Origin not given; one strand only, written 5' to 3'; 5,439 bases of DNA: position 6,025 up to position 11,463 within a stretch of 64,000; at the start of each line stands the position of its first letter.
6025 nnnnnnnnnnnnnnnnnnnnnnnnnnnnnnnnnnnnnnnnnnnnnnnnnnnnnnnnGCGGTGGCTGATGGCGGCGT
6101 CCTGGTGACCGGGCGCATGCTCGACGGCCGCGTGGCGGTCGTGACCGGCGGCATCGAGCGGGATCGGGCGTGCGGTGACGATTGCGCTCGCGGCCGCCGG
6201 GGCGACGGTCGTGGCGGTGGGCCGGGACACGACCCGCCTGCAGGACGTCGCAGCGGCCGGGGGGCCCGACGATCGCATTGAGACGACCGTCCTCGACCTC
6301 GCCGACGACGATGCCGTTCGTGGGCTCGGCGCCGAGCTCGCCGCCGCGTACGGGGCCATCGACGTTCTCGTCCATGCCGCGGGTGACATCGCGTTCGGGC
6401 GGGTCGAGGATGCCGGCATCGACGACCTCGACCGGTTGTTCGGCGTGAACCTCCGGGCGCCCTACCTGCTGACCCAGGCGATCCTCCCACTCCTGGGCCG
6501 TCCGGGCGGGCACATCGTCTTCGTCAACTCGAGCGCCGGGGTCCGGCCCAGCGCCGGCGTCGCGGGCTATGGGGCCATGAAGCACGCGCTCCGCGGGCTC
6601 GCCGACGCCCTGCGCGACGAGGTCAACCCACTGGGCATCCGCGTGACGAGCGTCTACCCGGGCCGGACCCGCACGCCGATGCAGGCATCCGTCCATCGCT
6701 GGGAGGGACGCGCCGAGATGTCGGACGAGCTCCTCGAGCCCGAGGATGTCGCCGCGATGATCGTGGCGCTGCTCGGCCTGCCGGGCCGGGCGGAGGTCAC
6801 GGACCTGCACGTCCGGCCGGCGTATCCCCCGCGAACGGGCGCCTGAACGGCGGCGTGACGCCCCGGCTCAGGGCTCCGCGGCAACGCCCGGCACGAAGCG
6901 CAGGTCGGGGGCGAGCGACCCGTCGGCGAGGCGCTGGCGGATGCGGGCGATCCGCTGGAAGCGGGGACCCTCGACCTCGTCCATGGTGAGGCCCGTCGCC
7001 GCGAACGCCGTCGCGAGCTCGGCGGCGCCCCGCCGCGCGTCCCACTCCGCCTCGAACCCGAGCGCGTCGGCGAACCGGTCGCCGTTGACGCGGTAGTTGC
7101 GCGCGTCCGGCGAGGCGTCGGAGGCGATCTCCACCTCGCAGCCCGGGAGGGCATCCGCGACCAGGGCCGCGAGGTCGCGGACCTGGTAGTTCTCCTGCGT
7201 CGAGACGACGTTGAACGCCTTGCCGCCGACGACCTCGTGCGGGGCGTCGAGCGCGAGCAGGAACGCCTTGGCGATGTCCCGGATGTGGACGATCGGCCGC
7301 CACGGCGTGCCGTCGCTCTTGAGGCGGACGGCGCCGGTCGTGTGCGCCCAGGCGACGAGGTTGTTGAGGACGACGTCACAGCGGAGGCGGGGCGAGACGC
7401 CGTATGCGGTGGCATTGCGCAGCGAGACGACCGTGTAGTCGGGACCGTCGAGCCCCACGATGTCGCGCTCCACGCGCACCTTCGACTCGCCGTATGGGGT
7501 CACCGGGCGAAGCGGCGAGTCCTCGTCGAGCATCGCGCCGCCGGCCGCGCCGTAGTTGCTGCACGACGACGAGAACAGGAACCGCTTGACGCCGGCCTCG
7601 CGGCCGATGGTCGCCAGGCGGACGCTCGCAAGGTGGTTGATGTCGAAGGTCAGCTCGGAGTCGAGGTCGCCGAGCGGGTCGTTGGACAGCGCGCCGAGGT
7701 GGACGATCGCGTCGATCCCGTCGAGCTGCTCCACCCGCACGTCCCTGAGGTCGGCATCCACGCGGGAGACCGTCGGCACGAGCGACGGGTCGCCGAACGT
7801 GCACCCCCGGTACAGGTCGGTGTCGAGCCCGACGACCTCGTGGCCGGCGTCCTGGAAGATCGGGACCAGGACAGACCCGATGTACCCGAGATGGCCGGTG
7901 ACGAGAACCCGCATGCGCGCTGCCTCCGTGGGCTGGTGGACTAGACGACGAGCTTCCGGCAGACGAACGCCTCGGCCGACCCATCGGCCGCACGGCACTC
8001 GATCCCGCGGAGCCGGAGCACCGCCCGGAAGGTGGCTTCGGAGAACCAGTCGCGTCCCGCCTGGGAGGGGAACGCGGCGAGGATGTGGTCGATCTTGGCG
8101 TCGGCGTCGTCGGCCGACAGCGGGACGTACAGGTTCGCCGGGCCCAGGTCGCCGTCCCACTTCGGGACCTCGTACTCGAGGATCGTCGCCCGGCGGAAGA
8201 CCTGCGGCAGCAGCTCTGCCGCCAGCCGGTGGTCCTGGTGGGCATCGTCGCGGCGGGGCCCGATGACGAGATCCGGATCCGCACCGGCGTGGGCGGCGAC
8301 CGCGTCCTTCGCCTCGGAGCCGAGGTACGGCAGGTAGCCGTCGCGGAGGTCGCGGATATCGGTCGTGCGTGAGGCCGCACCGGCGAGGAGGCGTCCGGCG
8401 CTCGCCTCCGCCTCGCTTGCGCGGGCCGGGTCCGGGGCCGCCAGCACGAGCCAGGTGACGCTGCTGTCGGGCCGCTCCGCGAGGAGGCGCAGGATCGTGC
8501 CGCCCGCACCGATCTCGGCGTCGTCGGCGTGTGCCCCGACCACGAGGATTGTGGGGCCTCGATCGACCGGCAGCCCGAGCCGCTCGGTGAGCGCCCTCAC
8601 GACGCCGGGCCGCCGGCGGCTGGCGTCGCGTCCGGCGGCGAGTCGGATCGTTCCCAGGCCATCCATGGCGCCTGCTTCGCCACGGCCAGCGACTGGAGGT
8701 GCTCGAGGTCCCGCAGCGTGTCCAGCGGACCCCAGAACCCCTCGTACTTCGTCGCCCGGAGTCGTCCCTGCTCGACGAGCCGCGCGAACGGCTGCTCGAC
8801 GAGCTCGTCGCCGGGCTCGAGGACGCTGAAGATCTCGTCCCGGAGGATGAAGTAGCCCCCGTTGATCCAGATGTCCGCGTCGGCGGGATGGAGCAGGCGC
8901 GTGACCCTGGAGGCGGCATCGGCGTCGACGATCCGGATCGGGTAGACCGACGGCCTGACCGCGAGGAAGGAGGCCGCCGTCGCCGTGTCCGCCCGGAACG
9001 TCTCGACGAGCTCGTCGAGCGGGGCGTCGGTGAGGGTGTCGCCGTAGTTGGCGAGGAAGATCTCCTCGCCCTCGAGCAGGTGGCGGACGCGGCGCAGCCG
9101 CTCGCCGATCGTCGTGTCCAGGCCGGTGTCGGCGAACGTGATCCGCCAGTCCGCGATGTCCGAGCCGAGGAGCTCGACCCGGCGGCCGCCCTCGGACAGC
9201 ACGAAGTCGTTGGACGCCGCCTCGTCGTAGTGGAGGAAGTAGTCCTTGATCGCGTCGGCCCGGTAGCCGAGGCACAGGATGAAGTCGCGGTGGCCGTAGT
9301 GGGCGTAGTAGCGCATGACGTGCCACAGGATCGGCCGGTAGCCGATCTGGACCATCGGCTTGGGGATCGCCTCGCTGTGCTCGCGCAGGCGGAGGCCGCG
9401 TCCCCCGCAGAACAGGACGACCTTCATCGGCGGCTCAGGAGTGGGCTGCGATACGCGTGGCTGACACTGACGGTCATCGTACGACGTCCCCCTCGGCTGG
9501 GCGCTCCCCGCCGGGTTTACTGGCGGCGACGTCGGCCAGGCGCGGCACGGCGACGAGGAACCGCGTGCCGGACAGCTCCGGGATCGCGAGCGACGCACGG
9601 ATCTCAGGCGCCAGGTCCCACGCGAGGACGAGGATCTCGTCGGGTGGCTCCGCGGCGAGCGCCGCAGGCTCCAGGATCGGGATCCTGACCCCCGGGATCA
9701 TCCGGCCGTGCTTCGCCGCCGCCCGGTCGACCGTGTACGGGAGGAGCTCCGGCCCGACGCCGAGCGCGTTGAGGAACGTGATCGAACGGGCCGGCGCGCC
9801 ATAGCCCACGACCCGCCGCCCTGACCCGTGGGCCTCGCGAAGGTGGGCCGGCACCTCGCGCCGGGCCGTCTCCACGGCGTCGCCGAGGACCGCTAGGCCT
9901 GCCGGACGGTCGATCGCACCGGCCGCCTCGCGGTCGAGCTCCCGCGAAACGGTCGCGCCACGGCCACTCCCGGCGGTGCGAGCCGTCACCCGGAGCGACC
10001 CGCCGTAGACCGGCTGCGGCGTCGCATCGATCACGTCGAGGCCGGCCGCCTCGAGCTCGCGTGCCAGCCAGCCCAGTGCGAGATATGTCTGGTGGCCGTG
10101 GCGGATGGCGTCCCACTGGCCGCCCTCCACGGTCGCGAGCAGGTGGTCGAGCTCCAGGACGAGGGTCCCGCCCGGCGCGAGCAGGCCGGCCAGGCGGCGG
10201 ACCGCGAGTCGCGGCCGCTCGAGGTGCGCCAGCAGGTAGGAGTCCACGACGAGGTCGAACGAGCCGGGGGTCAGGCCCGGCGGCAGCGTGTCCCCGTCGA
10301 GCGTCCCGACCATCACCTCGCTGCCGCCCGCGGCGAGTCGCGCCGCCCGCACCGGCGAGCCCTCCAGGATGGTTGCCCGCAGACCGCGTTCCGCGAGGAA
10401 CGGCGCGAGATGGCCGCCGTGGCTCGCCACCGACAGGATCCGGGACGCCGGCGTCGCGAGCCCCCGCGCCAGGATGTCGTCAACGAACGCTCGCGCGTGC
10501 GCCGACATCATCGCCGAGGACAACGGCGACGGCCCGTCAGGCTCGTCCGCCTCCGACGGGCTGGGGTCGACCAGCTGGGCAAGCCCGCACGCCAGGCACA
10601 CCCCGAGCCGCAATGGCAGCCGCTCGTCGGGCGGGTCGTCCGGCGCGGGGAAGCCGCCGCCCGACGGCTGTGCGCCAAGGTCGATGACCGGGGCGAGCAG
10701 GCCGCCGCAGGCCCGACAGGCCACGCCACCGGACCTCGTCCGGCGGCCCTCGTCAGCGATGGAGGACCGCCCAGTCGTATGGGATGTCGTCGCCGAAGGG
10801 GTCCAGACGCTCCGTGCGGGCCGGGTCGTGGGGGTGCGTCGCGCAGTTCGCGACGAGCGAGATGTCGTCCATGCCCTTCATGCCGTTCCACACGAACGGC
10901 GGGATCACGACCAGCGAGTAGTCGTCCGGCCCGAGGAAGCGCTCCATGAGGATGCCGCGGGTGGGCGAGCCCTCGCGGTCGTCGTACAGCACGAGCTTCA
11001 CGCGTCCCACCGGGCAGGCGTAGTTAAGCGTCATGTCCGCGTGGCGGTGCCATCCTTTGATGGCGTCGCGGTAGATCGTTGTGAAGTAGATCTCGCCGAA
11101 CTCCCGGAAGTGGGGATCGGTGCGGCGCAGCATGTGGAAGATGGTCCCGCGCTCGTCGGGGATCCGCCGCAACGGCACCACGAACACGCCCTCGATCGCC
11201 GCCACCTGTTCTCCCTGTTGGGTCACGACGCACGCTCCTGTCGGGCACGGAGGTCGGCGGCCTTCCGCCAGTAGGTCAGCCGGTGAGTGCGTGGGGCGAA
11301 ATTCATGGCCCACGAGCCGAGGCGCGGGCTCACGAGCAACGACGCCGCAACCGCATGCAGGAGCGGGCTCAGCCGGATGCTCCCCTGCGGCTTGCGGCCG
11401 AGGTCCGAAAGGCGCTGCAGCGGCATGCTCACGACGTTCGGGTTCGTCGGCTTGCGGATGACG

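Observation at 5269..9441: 469-bp near-identical inverted repeat inside two rfbF paralogs brackets a 3.2-kb segment (gene conversion or an invertible cassette)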

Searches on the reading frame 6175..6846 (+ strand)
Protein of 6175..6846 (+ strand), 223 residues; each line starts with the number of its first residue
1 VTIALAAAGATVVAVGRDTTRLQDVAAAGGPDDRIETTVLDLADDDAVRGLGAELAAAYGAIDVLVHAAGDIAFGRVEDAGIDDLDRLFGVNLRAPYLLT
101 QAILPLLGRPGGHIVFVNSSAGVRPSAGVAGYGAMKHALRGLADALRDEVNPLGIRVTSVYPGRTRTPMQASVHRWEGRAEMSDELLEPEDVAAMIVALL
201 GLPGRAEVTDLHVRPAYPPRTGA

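Call 10: search_protein_families(library=pfam, proteins=[window:6175-6846:+])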
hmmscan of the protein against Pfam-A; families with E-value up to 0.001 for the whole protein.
window:6175-6846:+ (223 aa): 3 families
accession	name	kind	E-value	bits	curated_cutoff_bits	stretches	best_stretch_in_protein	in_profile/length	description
PF00106.31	adh_short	-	3.2e-37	128.3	26.6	1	3-177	18-194/195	short chain dehydrogenase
PF13561.12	adh_short_C2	-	1.1e-30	107.4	27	1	4-200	15-217/236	Enoyl-(Acyl carrier protein) reductase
PF08659.16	KR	-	2.9e-08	34.3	22.6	1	8-149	23-166/180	KR domain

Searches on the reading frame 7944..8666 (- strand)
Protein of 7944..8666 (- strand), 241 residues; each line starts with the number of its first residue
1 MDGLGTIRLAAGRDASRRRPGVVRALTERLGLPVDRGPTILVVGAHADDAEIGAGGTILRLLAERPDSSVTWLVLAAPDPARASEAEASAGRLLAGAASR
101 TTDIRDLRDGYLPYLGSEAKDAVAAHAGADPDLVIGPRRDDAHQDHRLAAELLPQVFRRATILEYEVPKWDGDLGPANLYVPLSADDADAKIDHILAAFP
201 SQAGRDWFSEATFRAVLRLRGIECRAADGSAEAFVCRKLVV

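Call 10: search_protein_families(library=pfam, proteins=[window:7944-8666:-])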
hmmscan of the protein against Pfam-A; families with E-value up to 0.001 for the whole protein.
seq(241 aa): 1 family
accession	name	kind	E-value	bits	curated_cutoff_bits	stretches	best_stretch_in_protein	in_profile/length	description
PF02585.22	PIG-L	-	2.5e-12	47.8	28.2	1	41-155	1-127/129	GlcNAc-PI de-N-acetylase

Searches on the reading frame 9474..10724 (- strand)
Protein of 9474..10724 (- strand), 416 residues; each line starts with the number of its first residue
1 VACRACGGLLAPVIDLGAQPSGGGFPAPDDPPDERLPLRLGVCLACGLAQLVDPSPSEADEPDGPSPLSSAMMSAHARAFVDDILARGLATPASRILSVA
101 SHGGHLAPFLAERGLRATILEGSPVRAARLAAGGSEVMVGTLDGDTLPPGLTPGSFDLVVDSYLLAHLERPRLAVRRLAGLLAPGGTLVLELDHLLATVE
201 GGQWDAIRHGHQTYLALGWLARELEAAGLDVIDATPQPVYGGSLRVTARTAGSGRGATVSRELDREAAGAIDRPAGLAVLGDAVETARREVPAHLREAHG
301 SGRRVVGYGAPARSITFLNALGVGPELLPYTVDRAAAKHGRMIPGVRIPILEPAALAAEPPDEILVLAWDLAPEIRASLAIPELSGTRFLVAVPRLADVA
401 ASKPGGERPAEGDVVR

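Call 10: search_protein_families(library=pfam, proteins=[window:9474-10724:-])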
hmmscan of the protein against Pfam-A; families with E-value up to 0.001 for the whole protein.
window:9474-10724:- (416 aa): 6 families
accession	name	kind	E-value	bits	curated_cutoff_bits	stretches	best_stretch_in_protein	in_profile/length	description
PF08484.17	Methyltransf_14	-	2.1e-38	132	23.5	1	238-394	1-160/160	C-methyltransferase C-terminal domain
PF08421.16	Methyltransf_13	-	3.8e-12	46.6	31.3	1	3-58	1-59/62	Putative zinc binding domain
PF13489.12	Methyltransf_23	-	1.7e-10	41.3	27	1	76-232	4-162/164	Methyltransferase domain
PF08241.18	Methyltransf_11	-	5.2e-08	33.8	21.2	1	98-190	2-95/95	Methyltransferase domain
PF08242.18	Methyltransf_12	-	3.3e-07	31.4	30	1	98-188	2-98/98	Methyltransferase domain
PF13649.12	Methyltransf_25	-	7.3e-05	23.8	27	1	96-186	1-97/97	Methyltransferase domain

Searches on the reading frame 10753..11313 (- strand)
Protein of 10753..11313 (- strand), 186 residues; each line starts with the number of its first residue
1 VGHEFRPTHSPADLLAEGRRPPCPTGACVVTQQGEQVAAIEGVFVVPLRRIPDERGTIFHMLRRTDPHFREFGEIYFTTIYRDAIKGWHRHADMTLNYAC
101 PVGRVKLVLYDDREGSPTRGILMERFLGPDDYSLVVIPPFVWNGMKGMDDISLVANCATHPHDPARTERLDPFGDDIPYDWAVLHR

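Call 10: search_protein_families(library=pfam, proteins=[window:10753-11313:-])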
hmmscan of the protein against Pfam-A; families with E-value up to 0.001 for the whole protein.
window:10753-11313:- (186 aa): 1 family
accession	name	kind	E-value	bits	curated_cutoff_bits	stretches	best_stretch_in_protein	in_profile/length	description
PF00908.23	dTDP_sugar_isom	-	2.4e-07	31.1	27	1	39-182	3-153/168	dTDP-4-dehydrorhamnose 3,5-epimerase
